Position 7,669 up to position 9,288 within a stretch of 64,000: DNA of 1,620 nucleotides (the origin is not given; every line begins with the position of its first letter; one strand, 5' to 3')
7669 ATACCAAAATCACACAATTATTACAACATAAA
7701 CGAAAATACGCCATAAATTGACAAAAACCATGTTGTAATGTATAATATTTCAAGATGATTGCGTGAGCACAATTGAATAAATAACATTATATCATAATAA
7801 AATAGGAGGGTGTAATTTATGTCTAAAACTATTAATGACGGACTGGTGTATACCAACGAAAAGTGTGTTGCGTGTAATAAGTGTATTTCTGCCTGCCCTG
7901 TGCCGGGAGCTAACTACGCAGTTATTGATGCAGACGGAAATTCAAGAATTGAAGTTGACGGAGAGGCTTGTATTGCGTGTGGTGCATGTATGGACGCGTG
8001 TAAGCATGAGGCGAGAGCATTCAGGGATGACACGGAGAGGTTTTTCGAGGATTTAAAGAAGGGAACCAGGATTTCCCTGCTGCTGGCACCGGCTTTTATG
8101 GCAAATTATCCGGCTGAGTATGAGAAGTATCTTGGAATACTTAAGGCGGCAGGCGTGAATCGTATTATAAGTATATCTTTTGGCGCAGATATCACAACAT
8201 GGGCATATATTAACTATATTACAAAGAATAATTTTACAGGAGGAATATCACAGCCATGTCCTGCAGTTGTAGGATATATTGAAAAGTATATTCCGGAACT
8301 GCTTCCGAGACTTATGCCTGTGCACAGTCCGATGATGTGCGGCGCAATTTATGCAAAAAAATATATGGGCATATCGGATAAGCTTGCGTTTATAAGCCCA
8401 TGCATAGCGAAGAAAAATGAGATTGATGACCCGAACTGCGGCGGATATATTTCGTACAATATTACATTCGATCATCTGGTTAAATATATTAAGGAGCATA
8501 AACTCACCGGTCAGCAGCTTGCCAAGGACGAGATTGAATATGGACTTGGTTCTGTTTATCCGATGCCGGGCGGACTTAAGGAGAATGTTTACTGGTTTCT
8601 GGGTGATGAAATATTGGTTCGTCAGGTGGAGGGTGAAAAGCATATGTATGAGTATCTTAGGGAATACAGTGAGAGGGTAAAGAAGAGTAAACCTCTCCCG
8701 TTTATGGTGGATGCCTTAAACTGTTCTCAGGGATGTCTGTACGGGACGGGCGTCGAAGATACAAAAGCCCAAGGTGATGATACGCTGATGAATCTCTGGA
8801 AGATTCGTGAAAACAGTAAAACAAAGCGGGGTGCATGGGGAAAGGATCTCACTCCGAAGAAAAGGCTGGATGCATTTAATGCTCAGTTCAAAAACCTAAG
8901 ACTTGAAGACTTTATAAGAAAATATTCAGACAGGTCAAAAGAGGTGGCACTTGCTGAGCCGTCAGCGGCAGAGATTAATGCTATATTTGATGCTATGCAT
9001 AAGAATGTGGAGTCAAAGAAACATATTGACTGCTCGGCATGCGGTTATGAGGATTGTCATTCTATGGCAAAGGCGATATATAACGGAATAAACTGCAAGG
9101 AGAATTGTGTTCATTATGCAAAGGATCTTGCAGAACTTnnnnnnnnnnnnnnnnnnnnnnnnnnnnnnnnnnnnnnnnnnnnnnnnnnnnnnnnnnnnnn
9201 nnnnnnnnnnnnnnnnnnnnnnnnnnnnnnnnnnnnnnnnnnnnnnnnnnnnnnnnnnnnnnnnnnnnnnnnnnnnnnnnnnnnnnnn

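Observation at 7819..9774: Soluble chemoreceptor with an [FeFe]-hydrogenase-like sensor domain (candidate H2/redox taxis receptor)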

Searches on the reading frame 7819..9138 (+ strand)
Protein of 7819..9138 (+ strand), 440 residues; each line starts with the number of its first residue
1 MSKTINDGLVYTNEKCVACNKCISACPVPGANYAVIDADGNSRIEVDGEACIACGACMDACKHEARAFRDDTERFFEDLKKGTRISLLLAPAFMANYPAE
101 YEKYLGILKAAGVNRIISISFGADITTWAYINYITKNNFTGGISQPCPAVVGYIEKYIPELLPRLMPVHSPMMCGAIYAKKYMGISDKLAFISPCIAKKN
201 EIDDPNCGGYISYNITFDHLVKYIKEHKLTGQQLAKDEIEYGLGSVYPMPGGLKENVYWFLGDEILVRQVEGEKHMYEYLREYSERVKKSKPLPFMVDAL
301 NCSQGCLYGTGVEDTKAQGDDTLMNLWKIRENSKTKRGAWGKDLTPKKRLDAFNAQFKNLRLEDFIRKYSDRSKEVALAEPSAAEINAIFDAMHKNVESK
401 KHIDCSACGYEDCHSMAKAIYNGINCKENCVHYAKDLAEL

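Call 33: search_protein_representatives(protein=window:7819-9138:+)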
Query: 440 residues. Proteins with E-value up to 0.001 (for the whole library): 3208; up to 1e-10: 1877; up to 1e-30: 724. The best 150 are listed.
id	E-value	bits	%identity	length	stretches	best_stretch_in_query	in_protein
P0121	7.9e-196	667.7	66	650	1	7-436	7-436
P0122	5.6e-174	595.6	58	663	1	2-436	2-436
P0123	8.5e-168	575.3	58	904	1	8-438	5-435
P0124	1.9e-166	570.9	57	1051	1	3-437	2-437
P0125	4.3e-166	569.7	56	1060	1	5-438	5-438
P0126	3.7e-164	563.3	57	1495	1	9-438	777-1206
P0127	4.9e-163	559.6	57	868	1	7-436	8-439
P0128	3.3e-159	547.0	56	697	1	7-438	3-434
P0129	3.1e-157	540.5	61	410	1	8-381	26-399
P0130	1.3e-153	528.5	52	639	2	4-439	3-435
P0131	3.9e-153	526.9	52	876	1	8-438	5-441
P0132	8.9e-153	525.8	53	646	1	5-439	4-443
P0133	7.6e-142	489.7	49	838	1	7-435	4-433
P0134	9.3e-139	479.6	50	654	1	5-437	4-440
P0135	1.8e-137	475.3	49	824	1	7-438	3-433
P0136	6.1e-137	473.6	51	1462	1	1-438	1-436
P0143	1.8e-130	452.2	46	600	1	7-437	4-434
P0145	6.8e-127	440.5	46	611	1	9-436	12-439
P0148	9.8e-122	423.5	45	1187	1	6-436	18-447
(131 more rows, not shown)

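Call 35: search_protein_families(library=pfam, proteins=[P0122, P0123, P0124, P0126, P0127, P0128, P0136, P0143, P0148, P0145], max_evalue=0.0001)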
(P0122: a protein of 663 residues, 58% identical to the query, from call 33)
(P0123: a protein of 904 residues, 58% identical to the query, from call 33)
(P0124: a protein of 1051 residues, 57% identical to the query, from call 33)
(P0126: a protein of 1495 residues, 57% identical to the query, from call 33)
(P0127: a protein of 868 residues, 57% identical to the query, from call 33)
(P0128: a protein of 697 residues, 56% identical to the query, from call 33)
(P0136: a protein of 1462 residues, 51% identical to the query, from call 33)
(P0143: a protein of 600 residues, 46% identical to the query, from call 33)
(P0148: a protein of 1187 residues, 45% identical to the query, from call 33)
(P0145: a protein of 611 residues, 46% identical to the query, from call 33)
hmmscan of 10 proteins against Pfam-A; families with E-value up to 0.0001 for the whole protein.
P0122 (663 aa): 14 families
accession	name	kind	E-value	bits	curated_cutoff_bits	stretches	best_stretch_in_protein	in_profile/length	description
PF13487.12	HD_5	-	1.4e-36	126.2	27.2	1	481-644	4-170/170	HD domain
PF02906.19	Fe_hyd_lg_C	-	2.4e-27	96.6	22.1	1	85-307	4-244/245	Iron only hydrogenase large subunit, C-terminal domain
PF01966.28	HD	-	1.4e-20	74.1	22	1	493-613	3-116/116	HD domain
PF13237.11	Fer4_10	-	4.4e-10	39.8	25.5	1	10-60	3-52/53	4Fe-4S dicluster domain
PF12838.12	Fer4_7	-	2.9e-09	37.7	27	1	15-64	1-52/52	4Fe-4S dicluster domain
PF00037.32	Fer4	-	1.1e-08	34.9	21.1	1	44-64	2-22/24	4Fe-4S binding domain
PF04060.18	FeS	-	2.5e-08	33.9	23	1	403-431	4-32/33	Putative Fe-S cluster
PF14697.11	Fer4_21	-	1.1e-07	32.3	35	1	5-28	30-53/59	4Fe-4S dicluster domain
PF13187.11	Fer4_9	-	8.9e-07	29.3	27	1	15-63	1-50/52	4Fe-4S dicluster domain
PF08668.18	HDOD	-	1.7e-06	28.1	22.9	1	490-550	94-152/196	HDOD domain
PF12837.12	Fer4_6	-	2e-06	27.9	25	0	11-28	4-21/24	4Fe-4S binding domain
PF25160.1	LdpA_Fe-S-bd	-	3e-06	27.3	27.6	0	12-28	24-40/49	LdpA Fe-S cluster-binding domain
PF13183.11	Fer4_8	-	1.5e-05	25.9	27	0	48-77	3-28/68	4Fe-4S dicluster domain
PF12797.12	Fer4_2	-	1.9e-05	24.7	24.5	0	42-60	2-20/22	4Fe-4S binding domain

P0123 (904 aa): 7 families
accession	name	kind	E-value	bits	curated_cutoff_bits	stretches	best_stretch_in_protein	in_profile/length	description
PF00072.30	Response_reg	-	2.5e-26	92.4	30.2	1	560-673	1-110/111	Response regulator receiver domain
PF02906.19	Fe_hyd_lg_C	-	4.9e-26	92.3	22.1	1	81-304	3-244/245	Iron only hydrogenase large subunit, C-terminal domain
PF00512.31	HisKA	-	9.9e-12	45.2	26.9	1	451-514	1-64/66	His Kinase A (phospho-acceptor) domain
PF12838.12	Fer4_7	-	1.2e-06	29.3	27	1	12-61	1-52/52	4Fe-4S dicluster domain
PF12837.12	Fer4_6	-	1.4e-06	28.4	25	0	6-25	2-21/24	4Fe-4S binding domain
PF00037.32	Fer4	-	4e-05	23.7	21.1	0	41-57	2-18/24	4Fe-4S binding domain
PF14697.11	Fer4_21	-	4.1e-05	24.1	35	1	10-57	5-51/59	4Fe-4S dicluster domain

P0124 (1051 aa): 9 families
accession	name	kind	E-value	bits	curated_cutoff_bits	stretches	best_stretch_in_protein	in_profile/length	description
PF02906.19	Fe_hyd_lg_C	-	3.7e-27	96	22.1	1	87-307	6-244/245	Iron only hydrogenase large subunit, C-terminal domain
PF02518.31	HATPase_c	-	3.5e-24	85.8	26.4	1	566-682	1-109/111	Histidine kinase-, DNA gyrase B-, and HSP90-like ATPase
PF00072.30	Response_reg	-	1.2e-23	83.9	30.2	1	718-830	1-109/111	Response regulator receiver domain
PF00512.31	HisKA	-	5.9e-18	65.1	26.9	1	454-519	1-66/66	His Kinase A (phospho-acceptor) domain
PF12838.12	Fer4_7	-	1.3e-06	29.2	27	1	15-64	1-52/52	4Fe-4S dicluster domain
PF00037.32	Fer4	-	1.4e-05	25.1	21.1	0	43-60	1-18/24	4Fe-4S binding domain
PF14697.11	Fer4_21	-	2.2e-05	24.9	35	1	13-60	5-51/59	4Fe-4S dicluster domain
PF04060.18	FeS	-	5.7e-05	23.2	23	0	403-432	4-33/33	Putative Fe-S cluster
PF01627.28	Hpt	-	7.5e-05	23.3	24.6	0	887-943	2-58/84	Hpt domain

P0126 (1495 aa): 11 families
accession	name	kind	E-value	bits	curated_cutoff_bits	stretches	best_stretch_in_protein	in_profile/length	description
PF00512.31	HisKA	-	7.9e-35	119.2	26.9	2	336-401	1-66/66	His Kinase A (phospho-acceptor) domain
PF02906.19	Fe_hyd_lg_C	-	5.9e-28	98.6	22.1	1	856-1075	7-244/245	Iron only hydrogenase large subunit, C-terminal domain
PF02518.31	HATPase_c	-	1.4e-25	90.4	26.4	1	448-564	1-109/111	Histidine kinase-, DNA gyrase B-, and HSP90-like ATPase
PF00072.30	Response_reg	-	6.9e-25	87.8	30.2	1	600-712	1-109/111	Response regulator receiver domain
PF12837.12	Fer4_6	-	1.3e-07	31.7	25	0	811-832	2-23/24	4Fe-4S binding domain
PF12838.12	Fer4_7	-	1.4e-07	32.3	27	1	783-832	1-52/52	4Fe-4S dicluster domain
PF14697.11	Fer4_21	-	4.5e-07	30.4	35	1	781-828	5-51/59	4Fe-4S dicluster domain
PF13237.11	Fer4_10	-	2.2e-06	27.9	25.5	1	777-828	2-52/53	4Fe-4S dicluster domain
PF04060.18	FeS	-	1.5e-05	25.1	23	1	1170-1200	3-33/33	Putative Fe-S cluster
PF00037.32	Fer4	-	1.8e-05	24.8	21.1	0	812-828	2-18/24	4Fe-4S binding domain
PF13187.11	Fer4_9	-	5e-05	23.7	27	1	783-831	1-50/52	4Fe-4S dicluster domain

P0127 (868 aa): 6 families
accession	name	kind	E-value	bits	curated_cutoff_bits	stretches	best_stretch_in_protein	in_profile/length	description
PF00563.25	EAL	-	1.3e-63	215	31.3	1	624-855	2-236/236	EAL domain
PF02906.19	Fe_hyd_lg_C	-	4e-28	99.1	22.1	1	86-310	2-244/245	Iron only hydrogenase large subunit, C-terminal domain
PF00990.26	GGDEF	-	5.3e-22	78.8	23.8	1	470-603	23-160/161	Diguanylate cyclase, GGDEF domain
PF04060.18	FeS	-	5.4e-07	29.7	23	1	405-435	3-33/33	Putative Fe-S cluster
PF12838.12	Fer4_7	-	1.6e-05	25.7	27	1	16-67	1-52/52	4Fe-4S dicluster domain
PF00037.32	Fer4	-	6.3e-05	23.1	21.1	1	47-67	2-22/24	4Fe-4S binding domain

P0128 (697 aa): 6 families
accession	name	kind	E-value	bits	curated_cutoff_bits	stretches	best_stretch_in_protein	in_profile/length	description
PF00990.26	GGDEF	-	6.3e-37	127.3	23.8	1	443-593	3-160/161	Diguanylate cyclase, GGDEF domain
PF02906.19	Fe_hyd_lg_C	-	1.9e-24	87.1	22.1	1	84-303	7-244/245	Iron only hydrogenase large subunit, C-terminal domain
PF12838.12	Fer4_7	-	2.7e-06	28.2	27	1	11-60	1-52/52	4Fe-4S dicluster domain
PF14697.11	Fer4_21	-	2.8e-05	24.6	35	1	9-56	5-51/59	4Fe-4S dicluster domain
PF00037.32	Fer4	-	3.3e-05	24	21.1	0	39-56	1-18/24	4Fe-4S binding domain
PF04060.18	FeS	-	8.1e-05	22.7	23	1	398-427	3-32/33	Putative Fe-S cluster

P0136 (1462 aa): 10 families
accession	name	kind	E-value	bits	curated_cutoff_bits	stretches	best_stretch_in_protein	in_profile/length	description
PF02906.19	Fe_hyd_lg_C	-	9.5e-29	101.2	22.1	1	85-307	4-244/245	Iron only hydrogenase large subunit, C-terminal domain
PF02518.31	HATPase_c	-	1.1e-24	87.4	26.4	1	973-1087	1-109/111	Histidine kinase-, DNA gyrase B-, and HSP90-like ATPase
PF00072.30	Response_reg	-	1.4e-20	73.9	30.2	1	1121-1233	1-110/111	Response regulator receiver domain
PF00512.31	HisKA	-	6e-19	68.3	26.9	1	861-926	1-66/66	His Kinase A (phospho-acceptor) domain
PF01627.28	Hpt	-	4.3e-07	30.5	24.6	1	1293-1355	3-69/84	Hpt domain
PF04060.18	FeS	-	1.3e-06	28.5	23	1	400-429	3-32/33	Putative Fe-S cluster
PF00037.32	Fer4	-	3.2e-06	27.1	21.1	0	44-65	2-23/24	4Fe-4S binding domain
PF12838.12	Fer4_7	-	2.6e-05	25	27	1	14-64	1-52/52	4Fe-4S dicluster domain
PF13237.11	Fer4_10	-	5.6e-05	23.4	25.5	1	9-60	3-52/53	4Fe-4S dicluster domain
PF13187.11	Fer4_9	-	7.7e-05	23.1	27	1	14-63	1-50/52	4Fe-4S dicluster domain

P0143 (600 aa): 5 families
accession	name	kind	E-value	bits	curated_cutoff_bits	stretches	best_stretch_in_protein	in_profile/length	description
PF02906.19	Fe_hyd_lg_C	-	1.2e-24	87.8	22.1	1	80-304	2-244/245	Iron only hydrogenase large subunit, C-terminal domain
PF00990.26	GGDEF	-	2.6e-20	73.3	23.8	1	444-581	3-157/161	Diguanylate cyclase, GGDEF domain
PF00037.32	Fer4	-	1.1e-05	25.5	21.1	0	41-61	2-22/24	4Fe-4S binding domain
PF12838.12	Fer4_7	-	2.5e-05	25.1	27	1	12-60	1-51/52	4Fe-4S dicluster domain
PF13187.11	Fer4_9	-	3.4e-05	24.2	27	1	12-60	1-50/52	4Fe-4S dicluster domain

P0148 (1187 aa): 8 families
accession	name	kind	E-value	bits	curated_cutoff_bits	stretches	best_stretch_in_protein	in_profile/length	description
PF02906.19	Fe_hyd_lg_C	-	1.5e-28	100.5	22.1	1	101-322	14-244/245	Iron only hydrogenase large subunit, C-terminal domain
PF02518.31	HATPase_c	-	6.3e-24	85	26.4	1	588-698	1-106/111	Histidine kinase-, DNA gyrase B-, and HSP90-like ATPase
PF00072.30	Response_reg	-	6.4e-23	81.5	30.2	1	853-966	1-110/111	Response regulator receiver domain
PF00512.31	HisKA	-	3.3e-21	75.6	26.9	1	476-541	1-66/66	His Kinase A (phospho-acceptor) domain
PF13237.11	Fer4_10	-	5.2e-07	29.9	25.5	1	23-74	4-52/53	4Fe-4S dicluster domain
PF12838.12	Fer4_7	-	7.2e-07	30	27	1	27-75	1-49/52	4Fe-4S dicluster domain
PF01627.28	Hpt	-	5.7e-05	23.7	24.6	0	1037-1079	23-72/84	Hpt domain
PF04060.18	FeS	-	7.7e-05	22.8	23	1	415-431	5-21/33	Putative Fe-S cluster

P0145 (611 aa): 6 families
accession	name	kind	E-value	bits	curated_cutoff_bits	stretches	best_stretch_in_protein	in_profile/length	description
PF02906.19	Fe_hyd_lg_C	-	1.1e-22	81.4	22.1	1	89-312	4-245/245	Iron only hydrogenase large subunit, C-terminal domain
PF00990.26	GGDEF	-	2.7e-20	73.2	23.8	1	460-606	3-157/161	Diguanylate cyclase, GGDEF domain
PF00037.32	Fer4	-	1.5e-06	28.2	21.1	1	47-69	1-23/24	4Fe-4S binding domain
PF12838.12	Fer4_7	-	1.1e-05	26.2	27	1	18-68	1-52/52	4Fe-4S dicluster domain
PF12837.12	Fer4_6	-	1.1e-05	25.6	25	1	47-69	2-24/24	4Fe-4S binding domain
PF13237.11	Fer4_10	-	4.5e-05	23.7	25.5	0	15-64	5-52/53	4Fe-4S dicluster domain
